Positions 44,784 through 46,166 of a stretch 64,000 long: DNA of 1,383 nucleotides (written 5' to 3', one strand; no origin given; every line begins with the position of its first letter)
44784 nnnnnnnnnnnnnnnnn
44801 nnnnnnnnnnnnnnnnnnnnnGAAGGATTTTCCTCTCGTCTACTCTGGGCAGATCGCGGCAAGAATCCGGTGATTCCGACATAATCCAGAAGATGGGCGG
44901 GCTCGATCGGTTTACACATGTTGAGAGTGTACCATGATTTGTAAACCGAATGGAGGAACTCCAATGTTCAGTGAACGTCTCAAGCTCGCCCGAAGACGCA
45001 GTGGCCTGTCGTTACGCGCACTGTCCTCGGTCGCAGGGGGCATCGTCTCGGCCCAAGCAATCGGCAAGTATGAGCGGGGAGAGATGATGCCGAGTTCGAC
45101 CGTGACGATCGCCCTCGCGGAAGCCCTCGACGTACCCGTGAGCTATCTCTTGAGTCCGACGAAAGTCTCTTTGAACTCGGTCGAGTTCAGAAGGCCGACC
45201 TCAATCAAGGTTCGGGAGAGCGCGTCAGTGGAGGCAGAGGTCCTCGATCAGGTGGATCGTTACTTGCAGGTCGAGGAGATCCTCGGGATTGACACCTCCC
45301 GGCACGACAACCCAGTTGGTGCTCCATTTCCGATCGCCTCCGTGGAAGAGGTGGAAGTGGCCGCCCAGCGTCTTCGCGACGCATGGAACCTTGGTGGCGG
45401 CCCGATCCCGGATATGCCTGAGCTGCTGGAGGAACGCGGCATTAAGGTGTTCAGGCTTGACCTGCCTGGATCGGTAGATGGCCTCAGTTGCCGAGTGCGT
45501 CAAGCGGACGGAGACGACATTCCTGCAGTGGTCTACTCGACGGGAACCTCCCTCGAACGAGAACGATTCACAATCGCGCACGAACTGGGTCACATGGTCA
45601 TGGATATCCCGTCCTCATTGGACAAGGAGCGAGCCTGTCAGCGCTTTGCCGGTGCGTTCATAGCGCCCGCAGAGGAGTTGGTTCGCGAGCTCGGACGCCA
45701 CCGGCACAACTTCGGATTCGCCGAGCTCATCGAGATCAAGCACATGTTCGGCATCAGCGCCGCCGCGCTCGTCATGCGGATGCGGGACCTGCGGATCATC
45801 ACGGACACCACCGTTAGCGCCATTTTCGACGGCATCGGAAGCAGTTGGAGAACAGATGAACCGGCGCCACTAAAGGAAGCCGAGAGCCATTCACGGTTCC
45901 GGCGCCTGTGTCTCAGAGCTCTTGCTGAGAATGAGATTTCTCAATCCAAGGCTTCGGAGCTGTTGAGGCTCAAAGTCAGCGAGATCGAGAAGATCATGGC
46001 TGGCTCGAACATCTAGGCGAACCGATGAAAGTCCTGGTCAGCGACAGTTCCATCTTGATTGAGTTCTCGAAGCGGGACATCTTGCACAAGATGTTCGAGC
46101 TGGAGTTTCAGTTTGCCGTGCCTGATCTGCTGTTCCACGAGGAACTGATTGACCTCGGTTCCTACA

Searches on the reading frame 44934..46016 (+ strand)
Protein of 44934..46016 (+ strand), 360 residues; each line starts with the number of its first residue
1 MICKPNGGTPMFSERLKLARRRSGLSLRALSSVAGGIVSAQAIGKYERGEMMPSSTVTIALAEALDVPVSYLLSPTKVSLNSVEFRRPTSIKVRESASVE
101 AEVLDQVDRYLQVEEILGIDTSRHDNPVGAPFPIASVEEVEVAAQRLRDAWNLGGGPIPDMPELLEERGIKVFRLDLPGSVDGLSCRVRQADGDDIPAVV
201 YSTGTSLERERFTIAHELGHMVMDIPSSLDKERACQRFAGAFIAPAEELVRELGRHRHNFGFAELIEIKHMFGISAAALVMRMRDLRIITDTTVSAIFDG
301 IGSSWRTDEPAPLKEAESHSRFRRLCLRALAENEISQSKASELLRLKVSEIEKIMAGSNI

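Call 3: search_protein_families(library=pfam, proteins=[window:44934-46016:+], max_evalue=0.01)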
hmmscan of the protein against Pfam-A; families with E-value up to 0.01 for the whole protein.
window:44934-46016:+ (360 aa): 4 families
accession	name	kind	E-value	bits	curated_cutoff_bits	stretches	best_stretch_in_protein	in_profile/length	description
PF01381.28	HTH_3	-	1.1e-12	48.2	23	1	16-72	1-55/55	Helix-turn-helix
PF06114.19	Peptidase_M78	-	1.2e-10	41.6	22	1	166-283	2-122/123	IrrE N-terminal-like domain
PF13560.12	HTH_31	-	2.1e-10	41.2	27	1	12-69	2-58/64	Helix-turn-helix domain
PF12844.13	HTH_19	-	1.9e-06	28.1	30.2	1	14-73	2-59/64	Helix-turn-helix domain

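Call 4: search_protein_families(library=padloc, proteins=[window:44934-46016:+], max_evalue=0.01)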
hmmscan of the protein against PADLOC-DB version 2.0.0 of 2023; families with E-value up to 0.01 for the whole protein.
window:44934-46016:+ (360 aa): 19 families
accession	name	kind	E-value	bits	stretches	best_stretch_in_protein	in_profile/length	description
PDLC03949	RmrA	-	2.7e-53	179.1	1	13-358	4-336/363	-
PDLC03951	RmrA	-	3.5e-40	136.2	1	13-355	10-356/400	-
PDLC03947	RmrA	-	2.8e-39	133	1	11-355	11-361/383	-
PDLC03946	RmrA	-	8.5e-39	131.3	1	13-356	4-336/357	-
PDLC03948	RmrA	-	3.4e-37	126.3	1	8-356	4-361/397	-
PDLC03955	RmrA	-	1.7e-36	124.3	1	14-356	23-358/371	-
PDLC03952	RmrA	-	1.9e-36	123.8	1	11-354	22-374/395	-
PDLC03944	RmrA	-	3.4e-36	123.1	1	13-312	8-310/384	-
PDLC03954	RmrA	-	6.9e-36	122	1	13-354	12-360/380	-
PDLC03953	RmrA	-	3.8e-35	119.8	1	11-337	5-334/373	-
PDLC03943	RmrA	-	2.3e-30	103.9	1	15-354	6-342/370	-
PDLC03950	RmrA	-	1.9e-27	94.3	1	14-317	5-310/369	-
PDLC03956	RmrA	-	1.9e-27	94.3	1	8-339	4-340/399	-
PDLC03945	RmrA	-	2.2e-21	74.5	1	14-300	5-307/394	-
PDLC04141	capP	-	1.8e-12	45.3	1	160-286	23-153/242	capP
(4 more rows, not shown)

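Call 40: search_protein_families(library=ncbifam, proteins=[window:44934-46016:+], max_evalue=0.01)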
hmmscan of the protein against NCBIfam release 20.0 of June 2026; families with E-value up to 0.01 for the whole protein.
window:44934-46016:+ (360 aa): 10 families
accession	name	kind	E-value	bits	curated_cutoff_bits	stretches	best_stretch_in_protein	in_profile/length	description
NF052239.1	antitox_spr1629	equivalog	1.8e-21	76.7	335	1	14-301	5-308/377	spr1629 family repressor/antitoxin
NF041951.1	phage_RstR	subfamily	5.9e-08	32.9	80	1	11-79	2-68/108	RstR family transcriptional repressor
NF003162.0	PRK04140.1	equivalog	5e-07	29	263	1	14-77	129-190/317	transcriptional regulator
NF050110.1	TransRegBldD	equivalog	6.6e-06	25.9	250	1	14-112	11-108/162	transcriptional regulator BldD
NF041677.1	trans_regClgR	equivalog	2.9e-05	24.1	170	1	14-92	11-87/113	transcriptional regulator ClgR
NF006015.0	PRK08154.1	subfamily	0.0013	18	204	1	12-78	31-95/314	anaerobic benzoate catabolism transcriptional regulator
NF007257.0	PRK09706.1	subfamily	0.0024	17.7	101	1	11-73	5-65/135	transcriptional repressor DicA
TIGR00270.2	TIGR00270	equivalog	0.0049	16.7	110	0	12-68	76-130/159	multiprotein bridging factor aMBF1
TIGR03830.1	CxxCG_CxxCG_HTH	subfamily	0.0061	16.4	61.8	0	14-62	68-114/127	type II TA system antitoxin MqsA family protein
NF010465.0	PRK13890.1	equivalog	0.0062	16.6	96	0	12-83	7-75/121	conjugal transfer protein TrbA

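Call 66: list_cluster_members(proteins=[P0001, P0122, window:44964-46016:+])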
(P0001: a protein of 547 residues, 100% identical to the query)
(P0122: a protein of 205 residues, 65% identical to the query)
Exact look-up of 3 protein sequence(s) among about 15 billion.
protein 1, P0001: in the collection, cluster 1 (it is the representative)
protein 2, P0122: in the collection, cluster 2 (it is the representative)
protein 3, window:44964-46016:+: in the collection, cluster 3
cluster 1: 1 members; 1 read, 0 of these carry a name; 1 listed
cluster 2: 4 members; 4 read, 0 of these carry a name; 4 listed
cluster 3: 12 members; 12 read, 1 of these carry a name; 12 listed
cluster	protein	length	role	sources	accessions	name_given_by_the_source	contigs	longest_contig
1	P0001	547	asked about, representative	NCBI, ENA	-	-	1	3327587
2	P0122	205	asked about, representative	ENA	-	-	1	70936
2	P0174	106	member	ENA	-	-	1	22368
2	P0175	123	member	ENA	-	-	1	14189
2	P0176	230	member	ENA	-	-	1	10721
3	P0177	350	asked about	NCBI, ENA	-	-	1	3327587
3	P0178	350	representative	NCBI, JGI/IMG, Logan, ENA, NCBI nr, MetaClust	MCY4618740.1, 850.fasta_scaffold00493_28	MAG: XRE family transcriptional regulator [Chloroflexi bacterium] | XRE family transcriptional regulator [Chloroflexota bacterium] | \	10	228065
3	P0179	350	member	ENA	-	-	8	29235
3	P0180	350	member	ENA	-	-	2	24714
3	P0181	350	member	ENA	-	-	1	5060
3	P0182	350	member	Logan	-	-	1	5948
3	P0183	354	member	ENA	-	-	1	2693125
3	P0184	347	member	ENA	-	-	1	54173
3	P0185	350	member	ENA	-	-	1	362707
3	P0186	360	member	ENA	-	-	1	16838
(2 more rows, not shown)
